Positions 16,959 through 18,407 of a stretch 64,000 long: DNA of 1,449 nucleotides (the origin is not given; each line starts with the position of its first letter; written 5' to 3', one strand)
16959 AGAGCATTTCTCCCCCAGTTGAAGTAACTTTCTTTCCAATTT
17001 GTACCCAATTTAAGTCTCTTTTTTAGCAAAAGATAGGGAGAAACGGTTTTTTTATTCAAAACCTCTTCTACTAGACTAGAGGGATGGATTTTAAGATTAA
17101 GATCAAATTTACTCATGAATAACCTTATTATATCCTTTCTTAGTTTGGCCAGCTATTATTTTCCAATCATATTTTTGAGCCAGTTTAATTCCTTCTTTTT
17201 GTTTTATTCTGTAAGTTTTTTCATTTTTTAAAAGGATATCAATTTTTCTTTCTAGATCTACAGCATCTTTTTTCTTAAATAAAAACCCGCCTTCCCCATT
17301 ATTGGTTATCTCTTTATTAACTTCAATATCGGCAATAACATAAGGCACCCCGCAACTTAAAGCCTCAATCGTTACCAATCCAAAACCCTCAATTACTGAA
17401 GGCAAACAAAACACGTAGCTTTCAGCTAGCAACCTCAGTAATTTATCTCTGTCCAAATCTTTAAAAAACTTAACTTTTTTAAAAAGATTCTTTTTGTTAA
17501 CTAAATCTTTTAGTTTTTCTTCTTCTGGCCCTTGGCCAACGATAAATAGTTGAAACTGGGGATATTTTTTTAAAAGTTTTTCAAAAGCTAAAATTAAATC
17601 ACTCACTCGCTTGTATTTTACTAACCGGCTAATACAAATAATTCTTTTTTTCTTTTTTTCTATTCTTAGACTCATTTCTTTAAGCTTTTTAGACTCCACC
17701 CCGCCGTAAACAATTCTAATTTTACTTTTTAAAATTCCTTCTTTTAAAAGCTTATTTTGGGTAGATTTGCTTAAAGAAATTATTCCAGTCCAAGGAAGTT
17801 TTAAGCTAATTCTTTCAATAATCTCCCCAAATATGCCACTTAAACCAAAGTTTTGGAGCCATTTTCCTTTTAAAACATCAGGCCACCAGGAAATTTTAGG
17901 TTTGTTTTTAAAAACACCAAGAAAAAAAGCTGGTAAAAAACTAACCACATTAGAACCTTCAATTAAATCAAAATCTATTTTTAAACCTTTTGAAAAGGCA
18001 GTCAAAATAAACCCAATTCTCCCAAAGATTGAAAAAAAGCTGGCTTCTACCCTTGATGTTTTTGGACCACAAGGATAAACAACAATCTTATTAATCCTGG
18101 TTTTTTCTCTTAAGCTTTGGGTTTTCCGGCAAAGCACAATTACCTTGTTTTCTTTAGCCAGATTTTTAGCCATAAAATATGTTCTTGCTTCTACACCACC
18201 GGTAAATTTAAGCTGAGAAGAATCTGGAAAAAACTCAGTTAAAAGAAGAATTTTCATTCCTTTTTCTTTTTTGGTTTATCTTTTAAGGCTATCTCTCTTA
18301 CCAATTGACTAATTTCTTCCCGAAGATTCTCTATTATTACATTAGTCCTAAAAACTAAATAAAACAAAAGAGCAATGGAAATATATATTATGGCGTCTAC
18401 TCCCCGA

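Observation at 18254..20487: DUF2304 small membrane protein, TM-less Dpm1-like GT2 and PIG-V-like mannosyltransferase as a three-gene module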

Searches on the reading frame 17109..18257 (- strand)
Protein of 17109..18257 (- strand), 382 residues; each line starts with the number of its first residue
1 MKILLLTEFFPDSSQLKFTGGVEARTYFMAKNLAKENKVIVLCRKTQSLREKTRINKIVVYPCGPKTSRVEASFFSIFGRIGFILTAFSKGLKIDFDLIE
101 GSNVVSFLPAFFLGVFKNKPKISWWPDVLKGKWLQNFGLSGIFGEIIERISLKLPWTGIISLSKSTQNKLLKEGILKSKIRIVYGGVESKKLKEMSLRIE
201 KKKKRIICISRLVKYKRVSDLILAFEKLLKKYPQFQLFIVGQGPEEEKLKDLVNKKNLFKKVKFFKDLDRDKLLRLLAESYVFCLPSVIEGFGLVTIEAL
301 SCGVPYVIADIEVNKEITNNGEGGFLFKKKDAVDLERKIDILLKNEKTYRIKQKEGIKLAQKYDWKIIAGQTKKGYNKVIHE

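Call 3: search_protein_families(library=pfam, proteins=[window:17109-18257:-], max_evalue=0.01)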
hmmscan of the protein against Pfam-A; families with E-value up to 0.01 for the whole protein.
window:17109-18257:- (382 aa): 5 families
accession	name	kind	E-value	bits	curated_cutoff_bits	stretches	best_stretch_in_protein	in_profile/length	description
PF00534.26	Glycos_transf_1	-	1.1e-40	139.4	26.4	1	196-351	8-164/172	Glycosyl transferases group 1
PF13692.12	Glyco_trans_1_4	-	1.5e-28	100.3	27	1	204-345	2-142/142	Glycosyl transferases group 1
PF20706.3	GT4-conflict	-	1.9e-11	44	26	1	196-309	190-311/385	Family 4 Glycosyltransferase in conflict systems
PF13439.12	Glyco_transf_4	-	1.5e-06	28.8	28.5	1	20-188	2-167/170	Glycosyltransferase Family 4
PF00982.27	Glyco_transf_20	-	9.3e-06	25.1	32.5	1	189-236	261-308/473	Glycosyltransferase family 20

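Call 4: search_protein_families(library=ncbifam, proteins=[window:17109-18257:-], max_evalue=0.01)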
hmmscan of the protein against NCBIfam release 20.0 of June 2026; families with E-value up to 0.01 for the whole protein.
window:17109-18257:- (382 aa): 47 families (the best 25 are shown)
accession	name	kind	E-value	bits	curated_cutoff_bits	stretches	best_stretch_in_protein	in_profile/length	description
TIGR03999.1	thiol_BshA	equivalog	4.8e-29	101.4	273.7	1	179-380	168-374/375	N-acetyl-alpha-D-glucosaminyl L-malate synthase BshA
NF047880.1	glyco_SdgA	exception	8.1e-25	87.3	800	1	159-369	272-480/488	serine-aspartate repeat adhesin O-glycosyltransferase SdgA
NF041876.1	EPS_EpsE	equivalog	3.4e-23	82.5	400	1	165-365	175-382/389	exopolysaccharide biosynthesis GT4 family glycosyltransferase EpsE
TIGR04157.1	glyco_rSAM_CFB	subfamily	2.6e-21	76.1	400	1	159-371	173-401/406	TIGR04157 family glycosyltransferase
TIGR03088.1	stp2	hypoth_equivalog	1.4e-19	70.4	409.05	1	162-376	143-370/374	TIGR03088 family PEP-CTERM/XrtA system glycosyltransferase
TIGR02149.1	glgA_Coryne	subfamily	2.7e-19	69.6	302.4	1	159-380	148-391/391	glycogen synthase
NF038295.1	EPS_HpsP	equivalog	8.1e-19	67.9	550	1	191-379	195-387/388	hormogonium polysaccharide biosynthesis glycosyltransferase HpsP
TIGR03449.1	mycothiol_MshA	equivalog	1.6e-18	66.8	462.5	1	193-381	210-405/406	D-inositol-3-phosphate glycosyltransferase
NF047881.1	glyco_SdgB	exception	3.4e-18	65.6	800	1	187-369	304-486/496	serine-aspartate repeat adhesin O-glycosyltransferase SdgB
NF047684.1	TeichurnBiosyTuaC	equivalog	1.4e-17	63.7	550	1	189-380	205-390/391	teichuronic acid biosynthesis protein TuaC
NF041010.1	glycosy_Agl16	equivalog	2.3e-17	62.9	575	1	157-378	135-350/352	glycosylation protein Agl16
NF007396.0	PRK09922.1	equivalog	2.7e-17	62.7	385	1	162-352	142-333/361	lipopolysaccharide 1,6-galactosyltransferase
NF049988.1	MGlcDAGSynMgs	equivalog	1.2e-16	61.1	400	1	170-382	180-390/398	alpha-monoglucosyldiacylglycerol synthase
NF050063.1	ProtGlycPglJ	equivalog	1.4e-16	60.7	500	1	159-371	148-358/363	N-acetylgalactosamine-N,N'-diacetylbacillosaminyl-diphospho-undecaprenol 4-alpha-N-acetylgalactosaminyltransferase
TIGR04063.1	stp3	hypoth_equivalog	8.2e-16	57.9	442.05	1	164-380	166-396/397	TIGR04063 family PEP-CTERM/XrtA system glycosyltransferase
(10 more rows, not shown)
